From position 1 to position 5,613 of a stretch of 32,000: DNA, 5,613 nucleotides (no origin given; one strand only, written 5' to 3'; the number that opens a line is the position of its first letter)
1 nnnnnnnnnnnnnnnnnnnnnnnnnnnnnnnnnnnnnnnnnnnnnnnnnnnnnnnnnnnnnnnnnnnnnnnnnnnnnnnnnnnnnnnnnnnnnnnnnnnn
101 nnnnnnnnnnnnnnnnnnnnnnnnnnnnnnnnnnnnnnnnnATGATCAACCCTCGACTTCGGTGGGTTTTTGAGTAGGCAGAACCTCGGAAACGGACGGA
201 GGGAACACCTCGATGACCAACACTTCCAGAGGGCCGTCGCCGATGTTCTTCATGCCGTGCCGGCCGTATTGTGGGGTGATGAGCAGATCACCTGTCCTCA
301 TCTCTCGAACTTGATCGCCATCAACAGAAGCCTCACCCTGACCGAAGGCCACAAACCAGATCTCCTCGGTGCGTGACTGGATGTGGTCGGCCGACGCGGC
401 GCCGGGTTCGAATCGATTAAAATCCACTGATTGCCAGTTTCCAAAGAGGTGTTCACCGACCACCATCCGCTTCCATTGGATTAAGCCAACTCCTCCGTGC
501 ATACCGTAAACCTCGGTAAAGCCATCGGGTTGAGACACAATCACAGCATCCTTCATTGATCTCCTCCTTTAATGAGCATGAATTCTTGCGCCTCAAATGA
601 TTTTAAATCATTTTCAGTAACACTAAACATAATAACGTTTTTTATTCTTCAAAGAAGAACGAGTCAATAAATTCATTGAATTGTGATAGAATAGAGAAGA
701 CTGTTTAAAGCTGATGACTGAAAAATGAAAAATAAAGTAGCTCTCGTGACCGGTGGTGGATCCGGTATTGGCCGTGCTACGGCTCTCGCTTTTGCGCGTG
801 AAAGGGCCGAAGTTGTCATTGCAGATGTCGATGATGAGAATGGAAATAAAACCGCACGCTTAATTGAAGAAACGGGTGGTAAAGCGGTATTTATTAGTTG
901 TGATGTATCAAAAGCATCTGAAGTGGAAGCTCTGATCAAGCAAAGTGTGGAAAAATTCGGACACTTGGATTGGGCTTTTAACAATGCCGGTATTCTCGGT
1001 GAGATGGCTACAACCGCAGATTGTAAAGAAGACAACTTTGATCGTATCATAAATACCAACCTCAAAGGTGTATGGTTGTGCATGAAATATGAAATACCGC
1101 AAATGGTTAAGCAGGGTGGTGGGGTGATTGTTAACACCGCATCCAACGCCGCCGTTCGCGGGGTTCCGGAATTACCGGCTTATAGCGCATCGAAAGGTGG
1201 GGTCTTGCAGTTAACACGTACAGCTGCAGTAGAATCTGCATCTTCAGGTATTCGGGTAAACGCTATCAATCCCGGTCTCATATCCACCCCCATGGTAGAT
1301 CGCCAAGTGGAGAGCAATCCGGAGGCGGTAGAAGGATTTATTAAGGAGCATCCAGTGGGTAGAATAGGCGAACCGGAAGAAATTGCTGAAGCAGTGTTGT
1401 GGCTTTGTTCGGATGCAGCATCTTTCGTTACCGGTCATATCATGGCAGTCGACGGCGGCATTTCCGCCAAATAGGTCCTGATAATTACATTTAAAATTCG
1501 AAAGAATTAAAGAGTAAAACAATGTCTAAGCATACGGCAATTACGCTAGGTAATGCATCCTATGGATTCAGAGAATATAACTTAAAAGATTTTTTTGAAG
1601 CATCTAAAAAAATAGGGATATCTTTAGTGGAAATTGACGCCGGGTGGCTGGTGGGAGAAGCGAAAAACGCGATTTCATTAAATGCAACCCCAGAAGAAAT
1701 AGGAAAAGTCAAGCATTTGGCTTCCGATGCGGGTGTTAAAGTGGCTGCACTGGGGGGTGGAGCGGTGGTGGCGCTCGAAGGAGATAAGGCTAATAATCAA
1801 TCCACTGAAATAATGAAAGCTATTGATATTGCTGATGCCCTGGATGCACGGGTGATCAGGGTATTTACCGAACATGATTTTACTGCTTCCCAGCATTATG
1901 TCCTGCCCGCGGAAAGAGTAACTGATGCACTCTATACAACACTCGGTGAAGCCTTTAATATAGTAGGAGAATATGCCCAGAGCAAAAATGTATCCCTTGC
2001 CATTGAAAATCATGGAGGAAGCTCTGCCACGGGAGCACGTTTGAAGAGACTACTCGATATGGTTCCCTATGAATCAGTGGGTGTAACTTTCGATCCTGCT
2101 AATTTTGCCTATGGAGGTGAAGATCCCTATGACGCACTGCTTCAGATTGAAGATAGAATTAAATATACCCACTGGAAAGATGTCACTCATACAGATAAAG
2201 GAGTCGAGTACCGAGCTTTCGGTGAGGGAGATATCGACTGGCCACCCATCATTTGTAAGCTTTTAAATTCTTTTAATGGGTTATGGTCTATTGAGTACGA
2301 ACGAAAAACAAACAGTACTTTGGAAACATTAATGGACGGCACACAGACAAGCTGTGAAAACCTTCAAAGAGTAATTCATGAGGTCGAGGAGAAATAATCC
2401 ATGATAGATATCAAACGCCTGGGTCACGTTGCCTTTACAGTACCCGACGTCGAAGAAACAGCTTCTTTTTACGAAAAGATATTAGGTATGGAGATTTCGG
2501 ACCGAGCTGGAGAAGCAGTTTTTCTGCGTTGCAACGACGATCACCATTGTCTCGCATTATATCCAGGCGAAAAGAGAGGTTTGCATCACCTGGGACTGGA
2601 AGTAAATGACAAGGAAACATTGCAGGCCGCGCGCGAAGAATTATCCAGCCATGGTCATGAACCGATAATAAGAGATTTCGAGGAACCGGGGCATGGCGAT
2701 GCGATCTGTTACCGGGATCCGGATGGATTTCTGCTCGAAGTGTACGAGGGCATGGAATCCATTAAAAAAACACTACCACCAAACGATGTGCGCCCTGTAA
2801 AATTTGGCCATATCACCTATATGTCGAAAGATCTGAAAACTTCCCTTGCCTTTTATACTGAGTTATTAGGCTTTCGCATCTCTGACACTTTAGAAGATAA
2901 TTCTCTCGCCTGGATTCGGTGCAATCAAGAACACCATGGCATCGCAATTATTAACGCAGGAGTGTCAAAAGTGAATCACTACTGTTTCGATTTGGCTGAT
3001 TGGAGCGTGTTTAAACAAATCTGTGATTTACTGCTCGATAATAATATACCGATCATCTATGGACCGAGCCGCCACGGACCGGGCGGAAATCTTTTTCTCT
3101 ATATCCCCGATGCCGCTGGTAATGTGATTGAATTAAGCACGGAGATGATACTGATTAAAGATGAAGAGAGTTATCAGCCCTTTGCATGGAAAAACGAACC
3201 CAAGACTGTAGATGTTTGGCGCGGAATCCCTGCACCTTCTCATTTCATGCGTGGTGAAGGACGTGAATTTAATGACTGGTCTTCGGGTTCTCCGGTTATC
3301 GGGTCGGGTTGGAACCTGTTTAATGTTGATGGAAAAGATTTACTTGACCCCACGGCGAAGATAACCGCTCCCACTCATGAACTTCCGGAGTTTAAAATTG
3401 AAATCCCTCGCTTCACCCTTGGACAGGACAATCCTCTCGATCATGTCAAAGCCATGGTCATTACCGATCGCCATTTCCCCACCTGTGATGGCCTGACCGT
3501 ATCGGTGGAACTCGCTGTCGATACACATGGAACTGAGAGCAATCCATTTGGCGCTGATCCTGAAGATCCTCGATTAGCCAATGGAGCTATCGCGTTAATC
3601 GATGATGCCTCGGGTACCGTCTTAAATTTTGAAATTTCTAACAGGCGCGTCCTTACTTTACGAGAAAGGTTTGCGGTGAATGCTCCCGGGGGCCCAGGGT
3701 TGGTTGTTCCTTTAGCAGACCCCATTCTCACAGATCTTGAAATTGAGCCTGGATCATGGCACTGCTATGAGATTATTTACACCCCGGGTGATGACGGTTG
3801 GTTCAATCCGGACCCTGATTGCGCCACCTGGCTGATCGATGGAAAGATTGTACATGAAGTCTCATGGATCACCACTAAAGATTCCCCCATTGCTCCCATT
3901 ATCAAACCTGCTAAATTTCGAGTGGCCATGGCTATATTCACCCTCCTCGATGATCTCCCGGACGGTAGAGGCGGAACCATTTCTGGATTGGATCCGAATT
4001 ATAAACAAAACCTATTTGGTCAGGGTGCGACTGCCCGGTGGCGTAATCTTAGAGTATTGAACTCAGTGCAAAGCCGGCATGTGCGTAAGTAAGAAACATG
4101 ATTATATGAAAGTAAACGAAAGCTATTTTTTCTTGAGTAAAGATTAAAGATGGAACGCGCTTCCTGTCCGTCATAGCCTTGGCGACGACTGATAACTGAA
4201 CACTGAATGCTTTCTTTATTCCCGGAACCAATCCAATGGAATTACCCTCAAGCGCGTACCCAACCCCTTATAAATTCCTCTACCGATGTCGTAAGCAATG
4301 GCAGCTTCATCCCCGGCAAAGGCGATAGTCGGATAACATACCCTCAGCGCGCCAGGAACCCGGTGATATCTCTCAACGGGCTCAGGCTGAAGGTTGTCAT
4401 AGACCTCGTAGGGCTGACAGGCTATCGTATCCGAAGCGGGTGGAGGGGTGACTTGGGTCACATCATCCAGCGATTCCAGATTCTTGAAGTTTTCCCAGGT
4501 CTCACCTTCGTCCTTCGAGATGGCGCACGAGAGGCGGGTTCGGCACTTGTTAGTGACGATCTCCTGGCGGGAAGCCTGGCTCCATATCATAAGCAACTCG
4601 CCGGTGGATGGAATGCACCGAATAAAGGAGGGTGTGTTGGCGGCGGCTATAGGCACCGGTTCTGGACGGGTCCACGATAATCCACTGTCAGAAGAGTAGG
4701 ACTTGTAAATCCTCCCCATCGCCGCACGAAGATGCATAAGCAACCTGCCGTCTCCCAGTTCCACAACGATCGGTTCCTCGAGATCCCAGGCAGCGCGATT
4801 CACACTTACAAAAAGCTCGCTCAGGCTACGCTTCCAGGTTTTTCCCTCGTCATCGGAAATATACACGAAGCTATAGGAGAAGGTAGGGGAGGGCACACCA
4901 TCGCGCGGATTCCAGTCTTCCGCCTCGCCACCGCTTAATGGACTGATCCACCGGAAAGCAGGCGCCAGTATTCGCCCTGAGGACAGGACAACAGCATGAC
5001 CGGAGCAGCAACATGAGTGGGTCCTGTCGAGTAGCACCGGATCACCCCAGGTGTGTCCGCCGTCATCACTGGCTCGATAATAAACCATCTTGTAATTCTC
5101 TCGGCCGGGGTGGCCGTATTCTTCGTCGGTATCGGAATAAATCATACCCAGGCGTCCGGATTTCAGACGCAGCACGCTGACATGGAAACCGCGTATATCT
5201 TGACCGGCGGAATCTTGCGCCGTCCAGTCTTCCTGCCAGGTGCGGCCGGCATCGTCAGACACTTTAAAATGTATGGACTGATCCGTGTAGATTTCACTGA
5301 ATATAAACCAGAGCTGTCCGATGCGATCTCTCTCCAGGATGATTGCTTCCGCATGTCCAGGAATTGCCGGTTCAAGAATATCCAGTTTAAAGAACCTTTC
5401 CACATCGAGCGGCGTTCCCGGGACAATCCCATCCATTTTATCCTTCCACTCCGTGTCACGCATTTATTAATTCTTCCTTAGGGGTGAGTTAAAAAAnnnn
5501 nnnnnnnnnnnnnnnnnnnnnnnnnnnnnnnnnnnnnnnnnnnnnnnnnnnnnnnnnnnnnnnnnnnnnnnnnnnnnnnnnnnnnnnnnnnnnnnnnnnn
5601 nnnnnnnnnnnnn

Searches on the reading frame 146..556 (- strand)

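Call 8: search_protein_families(library=pfam, proteins=[window:146-556:-], max_evalue=0.001)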
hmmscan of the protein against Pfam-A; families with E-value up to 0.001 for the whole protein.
window:146-556:- (136 aa): 2 families
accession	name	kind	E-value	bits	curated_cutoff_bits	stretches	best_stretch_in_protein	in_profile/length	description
PF07883.17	Cupin_2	-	5.7e-13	48.8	27.2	1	48-115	4-69/70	Cupin domain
PF00190.28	Cupin_1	-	0.00058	19.9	22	1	48-116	39-114/151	Cupin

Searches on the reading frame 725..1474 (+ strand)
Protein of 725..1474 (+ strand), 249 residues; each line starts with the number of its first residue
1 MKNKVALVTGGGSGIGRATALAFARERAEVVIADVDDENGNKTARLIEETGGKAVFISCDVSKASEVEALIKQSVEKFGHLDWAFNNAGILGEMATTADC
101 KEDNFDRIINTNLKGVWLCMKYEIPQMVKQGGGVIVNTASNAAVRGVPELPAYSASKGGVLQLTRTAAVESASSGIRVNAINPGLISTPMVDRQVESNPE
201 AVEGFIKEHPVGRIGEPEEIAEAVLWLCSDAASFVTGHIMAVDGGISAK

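Call 8: search_protein_families(library=pfam, proteins=[window:725-1474:+], max_evalue=0.001)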
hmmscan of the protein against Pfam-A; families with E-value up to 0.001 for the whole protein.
window:725-1474:+ (249 aa): 4 families
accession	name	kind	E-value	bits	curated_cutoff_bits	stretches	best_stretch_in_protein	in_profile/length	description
PF13561.12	adh_short_C2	-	2.2e-72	243.9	27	1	13-246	6-235/236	Enoyl-(Acyl carrier protein) reductase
PF00106.31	adh_short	-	7.7e-59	198.9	26.6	1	4-196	1-192/195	short chain dehydrogenase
PF08659.16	KR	-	2.2e-11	44.5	22.6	1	6-156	3-152/180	KR domain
PF23441.1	SDR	-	5.1e-06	26.5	27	1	3-246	7-255/258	SDR-like rossmann domain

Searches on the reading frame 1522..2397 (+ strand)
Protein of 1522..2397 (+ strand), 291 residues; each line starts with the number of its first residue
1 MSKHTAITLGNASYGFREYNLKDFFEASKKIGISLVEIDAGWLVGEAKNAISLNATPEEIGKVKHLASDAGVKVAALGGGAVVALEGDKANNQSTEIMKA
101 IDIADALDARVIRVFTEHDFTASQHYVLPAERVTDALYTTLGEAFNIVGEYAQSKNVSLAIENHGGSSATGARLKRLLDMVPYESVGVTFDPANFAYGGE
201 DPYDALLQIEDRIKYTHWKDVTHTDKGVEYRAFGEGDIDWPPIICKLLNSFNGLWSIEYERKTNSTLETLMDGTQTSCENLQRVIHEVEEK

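Call 8: search_protein_families(library=pfam, proteins=[window:1522-2397:+], max_evalue=0.001)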
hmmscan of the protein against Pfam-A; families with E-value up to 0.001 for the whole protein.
window:1522-2397:+ (291 aa): 1 family
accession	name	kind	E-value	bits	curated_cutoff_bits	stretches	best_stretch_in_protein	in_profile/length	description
PF01261.30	AP_endonuc_2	-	1.1e-28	101.1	31.1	1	25-269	1-234/249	Xylose isomerase-like TIM barrel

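Call 47: search_protein_families(library=ncbifam, proteins=[window:1522-2394:+], max_evalue=0.001)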
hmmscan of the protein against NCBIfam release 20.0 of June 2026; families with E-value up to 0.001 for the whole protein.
window:1522-2394:+ (291 aa): 1 family
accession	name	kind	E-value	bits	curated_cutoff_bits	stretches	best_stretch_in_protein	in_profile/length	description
TIGR04379.1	myo_inos_iolE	equivalog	4.3e-14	52.7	290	1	83-223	71-214/290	myo-inosose-2 dehydratase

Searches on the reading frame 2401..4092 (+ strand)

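Call 8: search_protein_families(library=pfam, proteins=[window:2401-4092:+], max_evalue=0.001)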
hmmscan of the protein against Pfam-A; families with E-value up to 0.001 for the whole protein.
window:2401-4092:+ (563 aa): 6 families
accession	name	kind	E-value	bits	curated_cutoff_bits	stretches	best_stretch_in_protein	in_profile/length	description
PF00903.31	Glyoxalase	-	4.4e-31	108.2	20.6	2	6-114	1-121/121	Glyoxalase/Bleomycin resistance protein/Dioxygenase superfamily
PF19559.6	DUF6081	-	3.5e-29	102.3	25.9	1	336-553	54-269/272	Family of unknown function (DUF6081)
PF13669.12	Glyoxalase_4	-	4.9e-11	43.3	27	1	9-104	2-109/109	Glyoxalase/Bleomycin resistance protein/Dioxygenase superfamily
PF18029.7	Glyoxalase_6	-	8.5e-07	30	23.6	1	10-113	2-104/106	Glyoxalase-like domain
PF22677.2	Ble-like_N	-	6.4e-05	23.1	24.5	0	144-164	11-30/41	Bleomycin resistance protein-like N-terminal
PF12681.13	Glyoxalase_2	-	6.5e-05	23.3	30.1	0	12-119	6-118/118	Glyoxalase-like domain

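Call 47: search_protein_families(library=ncbifam, proteins=[window:2401-4089:+], max_evalue=0.001)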
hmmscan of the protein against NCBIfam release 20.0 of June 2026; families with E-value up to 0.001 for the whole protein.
window:2401-4089:+ (563 aa): 34 families (the best 25 are shown)
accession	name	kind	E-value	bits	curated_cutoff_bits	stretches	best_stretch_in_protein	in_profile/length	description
TIGR02295.1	HpaD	equivalog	1e-46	159.5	321.4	1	3-282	1-294/298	3,4-dihydroxyphenylacetate 2,3-dioxygenase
TIGR03211.1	catechol_2_3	equivalog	1.8e-43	148.9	320.2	1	3-274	1-290/303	catechol 2,3-dioxygenase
TIGR03213.1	23dbph12diox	equivalog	3.7e-24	85.7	366.45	1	4-250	1-266/287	biphenyl-2,3-diol 1,2-dioxygenase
NF045631.1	exdiol_diox_HsaC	equivalog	2.1e-18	66.5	450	1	4-256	1-276/296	iron-dependent extradiol dioxygenase HsaC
NF000125.1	498180014_fosA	hypoth_equivalog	1.7e-13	50.8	250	1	7-118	6-120/129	Fos family putative thiol transferase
NF000496.2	Fos_GSH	equivalog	4.1e-13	49.6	180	1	4-118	2-118/136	fosfomycin resistance glutathione transferase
TIGR03081.1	metmalonyl_epim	equivalog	5.6e-11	43.1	114.95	1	6-113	1-126/129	methylmalonyl-CoA epimerase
NF000494.1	FosF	exception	1e-09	38.4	280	1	6-118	4-113/132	fosfomycin resistance glutathione transferase FosF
NF000221.4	FosA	exception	1.4e-09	38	250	1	5-117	3-117/137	FosA family fosfomycin resistance glutathione transferase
NF050075.1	SMU1112c_YaeR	equivalog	2e-09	37.8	140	0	5-116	2-125/125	SMU1112c/YaeR family gloxylase I-like metalloprotein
NF000339.2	fos-Crono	exception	4.3e-09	36.6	275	1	7-118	4-114/134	FosA family fosfomycin resistance glutathione transferase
NF003152.0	PRK04101.1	equivalog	7e-09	36.1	171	0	4-117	2-119/139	metallothiol transferase FosB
NF000124.1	fos-Vibrio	exception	2.7e-08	34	250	1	6-118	4-113/132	FosG/FosC2-related fosfomycin resistance glutathione transferase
NF000495.1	FosK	exception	3.5e-08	33.4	280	0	6-117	4-112/132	fosfomycin resistance glutathione transferase FosK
TIGR00068.2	glyox_I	equivalog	3.8e-08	33.3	120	0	136-165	3-32/143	lactoylglutathione lyase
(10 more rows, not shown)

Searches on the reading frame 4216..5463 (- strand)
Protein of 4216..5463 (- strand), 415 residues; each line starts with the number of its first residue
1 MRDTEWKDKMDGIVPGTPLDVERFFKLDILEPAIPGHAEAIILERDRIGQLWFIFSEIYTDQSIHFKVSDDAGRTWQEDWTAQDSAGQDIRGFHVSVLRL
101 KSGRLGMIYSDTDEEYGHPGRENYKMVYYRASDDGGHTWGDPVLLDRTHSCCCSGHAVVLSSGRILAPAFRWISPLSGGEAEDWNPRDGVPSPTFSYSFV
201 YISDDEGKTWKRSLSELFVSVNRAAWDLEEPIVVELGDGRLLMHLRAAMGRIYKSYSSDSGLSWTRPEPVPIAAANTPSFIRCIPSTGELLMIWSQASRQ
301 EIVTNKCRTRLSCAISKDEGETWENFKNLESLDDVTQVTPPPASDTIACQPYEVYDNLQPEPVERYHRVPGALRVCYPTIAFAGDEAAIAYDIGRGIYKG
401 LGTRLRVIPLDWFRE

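Call 8: search_protein_families(library=pfam, proteins=[window:4216-5463:-], max_evalue=0.001)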
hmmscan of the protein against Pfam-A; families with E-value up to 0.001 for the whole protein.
window:4216-5463:- (415 aa): 5 families
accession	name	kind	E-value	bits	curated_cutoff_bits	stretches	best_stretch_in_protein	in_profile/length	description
PF13088.12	BNR_2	-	5.8e-29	101.7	31.4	2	61-333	17-258/277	BNR repeat-like domain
PF02012.26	BNR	-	3.2e-10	38.9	27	0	201-212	1-12/12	BNR/Asp-box repeat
PF13859.12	BNR_3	-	4.1e-07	30.1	27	1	62-266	28-212/308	BNR repeat-like domain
PF24316.1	Tli3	-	1.9e-05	25.5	27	0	297-327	72-100/129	T6SS Tli3 immunity protein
PF15902.12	Sortilin-Vps10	-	7.4e-05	22.2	33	0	200-328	3-114/446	Sortilin, neurotensin receptor 3,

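Call 46: search_solved_structures(query=window:4216-5460:-, max_evalue=0.01, show_alignments=1)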
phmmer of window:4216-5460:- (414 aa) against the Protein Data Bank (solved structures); distinct sequences matched with E-value up to 0.01: 31.
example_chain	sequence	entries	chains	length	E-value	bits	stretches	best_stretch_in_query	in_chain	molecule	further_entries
4xe9_A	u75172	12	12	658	3.8e-06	29.4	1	200-266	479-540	Sialidase B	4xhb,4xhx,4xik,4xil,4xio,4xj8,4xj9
4xyx_A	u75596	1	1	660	3.8e-06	29.4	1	200-266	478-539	Sialidase B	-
4xma_A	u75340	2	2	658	3.8e-06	29.4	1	200-266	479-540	Sialidase B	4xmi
4xog_A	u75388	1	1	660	3.8e-06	29.4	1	200-266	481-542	Sialidase B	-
4yw1_A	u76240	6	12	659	4.2e-06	29.2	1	180-272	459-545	Neuraminidase C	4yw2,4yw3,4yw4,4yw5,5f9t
4yz1_A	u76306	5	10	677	4.5e-06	29.1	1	180-272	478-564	Putative neuraminidase | Sialidase NanC | Neuraminidase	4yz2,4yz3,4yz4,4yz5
2jkb_A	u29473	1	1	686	5.4e-06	28.9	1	200-266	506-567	SIALIDASE B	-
2vw0_A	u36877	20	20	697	5.7e-06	28.8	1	200-266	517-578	SIALIDASE B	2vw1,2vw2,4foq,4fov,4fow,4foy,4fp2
4x6k_A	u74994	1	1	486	9.4e-06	28.1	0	197-270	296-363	Anhydrosialidase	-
4x47_A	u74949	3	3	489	1.1e-05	27.9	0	197-270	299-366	Anhydrosialidase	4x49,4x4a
2w20_A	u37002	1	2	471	2.4e-05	26.7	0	250-291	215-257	SIALIDASE A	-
7a54_A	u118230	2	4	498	2.8e-05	26.5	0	250-291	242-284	Sialidase A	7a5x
2ya4_A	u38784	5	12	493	2.8e-05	26.5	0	250-291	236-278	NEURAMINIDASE A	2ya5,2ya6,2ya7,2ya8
5kky_A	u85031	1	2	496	2.9e-05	26.5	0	250-291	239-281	Sialidase A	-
3h71_A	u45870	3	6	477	2.9e-05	26.5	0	250-291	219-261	Sialidase A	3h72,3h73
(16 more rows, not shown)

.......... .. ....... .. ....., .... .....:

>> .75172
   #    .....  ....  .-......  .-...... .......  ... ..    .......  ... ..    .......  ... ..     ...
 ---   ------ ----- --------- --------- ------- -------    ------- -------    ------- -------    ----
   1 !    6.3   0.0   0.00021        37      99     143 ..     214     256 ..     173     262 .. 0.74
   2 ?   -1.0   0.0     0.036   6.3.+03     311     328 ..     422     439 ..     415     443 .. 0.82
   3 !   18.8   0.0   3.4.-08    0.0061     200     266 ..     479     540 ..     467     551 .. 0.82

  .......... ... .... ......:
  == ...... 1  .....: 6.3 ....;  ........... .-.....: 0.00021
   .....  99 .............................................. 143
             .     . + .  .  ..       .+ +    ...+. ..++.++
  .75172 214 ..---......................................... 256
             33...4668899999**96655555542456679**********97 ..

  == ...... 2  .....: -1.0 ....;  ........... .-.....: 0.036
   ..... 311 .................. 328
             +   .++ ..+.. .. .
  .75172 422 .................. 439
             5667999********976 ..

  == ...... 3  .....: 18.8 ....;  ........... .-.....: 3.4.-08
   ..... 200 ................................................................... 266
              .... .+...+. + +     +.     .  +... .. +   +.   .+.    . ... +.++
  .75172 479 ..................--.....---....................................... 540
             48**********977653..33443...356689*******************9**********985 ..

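Call 47: search_protein_families(library=ncbifam, proteins=[window:4216-5460:-], max_evalue=0.001)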
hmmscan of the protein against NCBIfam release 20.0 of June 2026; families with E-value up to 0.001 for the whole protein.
window:4216-5460:- (414 aa): 0 families
